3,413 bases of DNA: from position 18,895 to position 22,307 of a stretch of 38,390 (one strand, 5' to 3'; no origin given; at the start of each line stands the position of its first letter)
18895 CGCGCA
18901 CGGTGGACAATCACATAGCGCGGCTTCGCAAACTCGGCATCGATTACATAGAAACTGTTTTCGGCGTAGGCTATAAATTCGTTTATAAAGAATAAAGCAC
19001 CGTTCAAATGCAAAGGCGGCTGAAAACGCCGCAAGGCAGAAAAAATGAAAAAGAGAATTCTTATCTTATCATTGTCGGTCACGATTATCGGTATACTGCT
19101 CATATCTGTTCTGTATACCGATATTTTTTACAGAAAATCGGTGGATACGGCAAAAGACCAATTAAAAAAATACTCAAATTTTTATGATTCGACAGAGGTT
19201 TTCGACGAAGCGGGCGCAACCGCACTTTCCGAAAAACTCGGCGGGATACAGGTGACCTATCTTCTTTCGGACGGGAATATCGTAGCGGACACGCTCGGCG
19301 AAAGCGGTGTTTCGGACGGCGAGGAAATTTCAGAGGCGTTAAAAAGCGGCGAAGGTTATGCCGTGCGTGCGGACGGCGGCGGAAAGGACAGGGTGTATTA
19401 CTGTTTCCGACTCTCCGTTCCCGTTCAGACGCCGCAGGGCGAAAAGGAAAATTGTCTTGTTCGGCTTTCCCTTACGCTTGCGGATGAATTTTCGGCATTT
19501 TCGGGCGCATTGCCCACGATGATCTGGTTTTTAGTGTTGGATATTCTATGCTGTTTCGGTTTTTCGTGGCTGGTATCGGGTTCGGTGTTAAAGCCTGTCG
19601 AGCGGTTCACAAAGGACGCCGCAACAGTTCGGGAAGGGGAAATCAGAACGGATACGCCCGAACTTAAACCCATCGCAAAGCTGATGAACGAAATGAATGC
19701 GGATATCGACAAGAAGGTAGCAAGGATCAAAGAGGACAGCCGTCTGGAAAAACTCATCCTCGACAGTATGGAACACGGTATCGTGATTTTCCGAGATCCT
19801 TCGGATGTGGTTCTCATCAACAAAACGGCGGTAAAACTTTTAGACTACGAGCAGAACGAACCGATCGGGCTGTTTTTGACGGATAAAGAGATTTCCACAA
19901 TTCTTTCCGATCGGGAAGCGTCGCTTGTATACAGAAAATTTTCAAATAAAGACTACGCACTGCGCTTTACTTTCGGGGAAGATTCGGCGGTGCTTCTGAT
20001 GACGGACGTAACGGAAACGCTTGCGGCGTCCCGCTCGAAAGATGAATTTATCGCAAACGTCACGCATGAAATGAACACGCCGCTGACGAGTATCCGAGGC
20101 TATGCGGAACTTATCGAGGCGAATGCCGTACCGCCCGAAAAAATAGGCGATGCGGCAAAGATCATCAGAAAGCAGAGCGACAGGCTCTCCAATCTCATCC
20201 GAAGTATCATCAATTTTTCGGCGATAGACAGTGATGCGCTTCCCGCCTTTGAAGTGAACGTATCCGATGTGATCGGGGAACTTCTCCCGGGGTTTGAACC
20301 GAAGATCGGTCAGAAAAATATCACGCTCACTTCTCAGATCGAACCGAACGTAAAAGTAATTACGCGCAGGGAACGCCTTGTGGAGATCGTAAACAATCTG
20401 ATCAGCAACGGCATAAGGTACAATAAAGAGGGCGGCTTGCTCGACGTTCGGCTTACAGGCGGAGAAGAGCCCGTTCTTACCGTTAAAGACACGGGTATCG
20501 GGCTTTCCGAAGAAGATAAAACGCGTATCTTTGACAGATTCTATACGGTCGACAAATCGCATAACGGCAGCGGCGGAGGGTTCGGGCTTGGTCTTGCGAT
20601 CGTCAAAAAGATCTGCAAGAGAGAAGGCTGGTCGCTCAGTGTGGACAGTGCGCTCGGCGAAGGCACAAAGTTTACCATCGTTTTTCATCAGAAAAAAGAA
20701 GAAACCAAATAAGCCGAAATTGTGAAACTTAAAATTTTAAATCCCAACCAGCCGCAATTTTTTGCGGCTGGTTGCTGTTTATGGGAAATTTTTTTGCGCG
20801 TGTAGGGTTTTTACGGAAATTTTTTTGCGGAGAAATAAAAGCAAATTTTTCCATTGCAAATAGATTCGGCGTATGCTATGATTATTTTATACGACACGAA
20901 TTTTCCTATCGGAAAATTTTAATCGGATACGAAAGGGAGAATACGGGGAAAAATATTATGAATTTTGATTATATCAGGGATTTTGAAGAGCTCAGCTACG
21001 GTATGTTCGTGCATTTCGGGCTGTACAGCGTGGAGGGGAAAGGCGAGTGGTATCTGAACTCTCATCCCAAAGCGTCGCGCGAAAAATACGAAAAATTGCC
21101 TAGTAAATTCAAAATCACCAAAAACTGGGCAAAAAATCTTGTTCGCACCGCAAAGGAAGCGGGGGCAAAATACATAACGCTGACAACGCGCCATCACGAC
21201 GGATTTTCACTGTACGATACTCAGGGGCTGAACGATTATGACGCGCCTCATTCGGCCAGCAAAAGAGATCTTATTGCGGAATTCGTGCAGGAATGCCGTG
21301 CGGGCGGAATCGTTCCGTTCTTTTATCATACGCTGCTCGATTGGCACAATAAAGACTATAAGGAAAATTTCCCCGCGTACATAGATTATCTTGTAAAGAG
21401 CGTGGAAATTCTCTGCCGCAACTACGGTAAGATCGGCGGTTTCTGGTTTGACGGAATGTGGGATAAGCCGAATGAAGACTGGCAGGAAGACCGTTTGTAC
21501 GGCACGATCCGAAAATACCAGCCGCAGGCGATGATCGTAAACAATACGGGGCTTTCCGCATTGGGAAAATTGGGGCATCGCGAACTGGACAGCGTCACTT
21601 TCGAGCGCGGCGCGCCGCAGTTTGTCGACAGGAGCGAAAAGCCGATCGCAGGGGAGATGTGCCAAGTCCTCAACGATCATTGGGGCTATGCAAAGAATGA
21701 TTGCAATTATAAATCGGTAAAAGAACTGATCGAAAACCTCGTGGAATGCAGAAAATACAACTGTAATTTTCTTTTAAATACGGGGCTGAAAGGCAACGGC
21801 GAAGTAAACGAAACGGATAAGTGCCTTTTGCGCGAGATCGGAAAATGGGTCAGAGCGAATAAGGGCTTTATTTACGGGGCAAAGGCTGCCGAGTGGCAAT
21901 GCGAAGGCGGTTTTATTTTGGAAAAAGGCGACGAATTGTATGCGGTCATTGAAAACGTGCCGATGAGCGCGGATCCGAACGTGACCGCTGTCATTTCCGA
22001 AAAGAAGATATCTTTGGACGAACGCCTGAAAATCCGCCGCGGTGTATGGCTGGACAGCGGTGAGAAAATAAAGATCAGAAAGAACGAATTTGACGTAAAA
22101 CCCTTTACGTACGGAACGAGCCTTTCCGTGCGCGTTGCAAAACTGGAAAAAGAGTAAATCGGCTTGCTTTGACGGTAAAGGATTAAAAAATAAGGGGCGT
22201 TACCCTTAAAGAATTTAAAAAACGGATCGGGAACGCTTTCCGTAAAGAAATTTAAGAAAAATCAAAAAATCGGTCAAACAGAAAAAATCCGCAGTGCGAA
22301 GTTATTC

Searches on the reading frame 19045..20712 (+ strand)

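Call 32: search_protein_families(library=pfam, proteins=[window:19045-20712:+])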
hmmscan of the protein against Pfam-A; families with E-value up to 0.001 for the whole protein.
window:19045-20712:+ (555 aa): 2 families
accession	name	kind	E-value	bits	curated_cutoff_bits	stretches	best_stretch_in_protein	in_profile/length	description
PF02518.31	HATPase_c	-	1.6e-24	86.9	26.4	1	442-549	3-109/111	Histidine kinase-, DNA gyrase B-, and HSP90-like ATPase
PF00512.31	HisKA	-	1.2e-17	64.1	26.9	1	332-396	2-65/66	His Kinase A (phospho-acceptor) domain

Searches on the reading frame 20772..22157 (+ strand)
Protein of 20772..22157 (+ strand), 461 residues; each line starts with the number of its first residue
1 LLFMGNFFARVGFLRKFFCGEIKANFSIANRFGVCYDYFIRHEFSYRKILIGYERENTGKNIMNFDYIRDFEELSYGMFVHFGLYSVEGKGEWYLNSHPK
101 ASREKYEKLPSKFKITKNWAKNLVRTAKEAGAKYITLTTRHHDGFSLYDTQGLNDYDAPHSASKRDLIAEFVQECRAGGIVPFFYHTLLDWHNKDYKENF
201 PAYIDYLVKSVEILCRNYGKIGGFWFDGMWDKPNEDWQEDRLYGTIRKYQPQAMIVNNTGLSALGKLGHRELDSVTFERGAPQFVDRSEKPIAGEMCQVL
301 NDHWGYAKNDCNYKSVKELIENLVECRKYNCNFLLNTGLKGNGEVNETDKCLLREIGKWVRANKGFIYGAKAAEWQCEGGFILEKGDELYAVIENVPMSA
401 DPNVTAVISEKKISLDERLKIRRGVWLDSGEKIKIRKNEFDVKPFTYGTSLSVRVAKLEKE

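Call 32: search_protein_families(library=pfam, proteins=[window:20772-22157:+])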
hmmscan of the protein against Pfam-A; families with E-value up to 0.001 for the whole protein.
window:20772-22157:+ (461 aa): 2 families
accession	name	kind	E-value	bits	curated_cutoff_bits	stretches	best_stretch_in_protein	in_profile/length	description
PF01120.23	Alpha_L_fucos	-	1.6e-61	209.1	25.2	1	66-363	25-343/345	Alpha-L-fucosidase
PF14871.12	GHL6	-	2.4e-08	34.7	35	1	120-197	2-74/132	Hypothetical glycosyl hydrolase 6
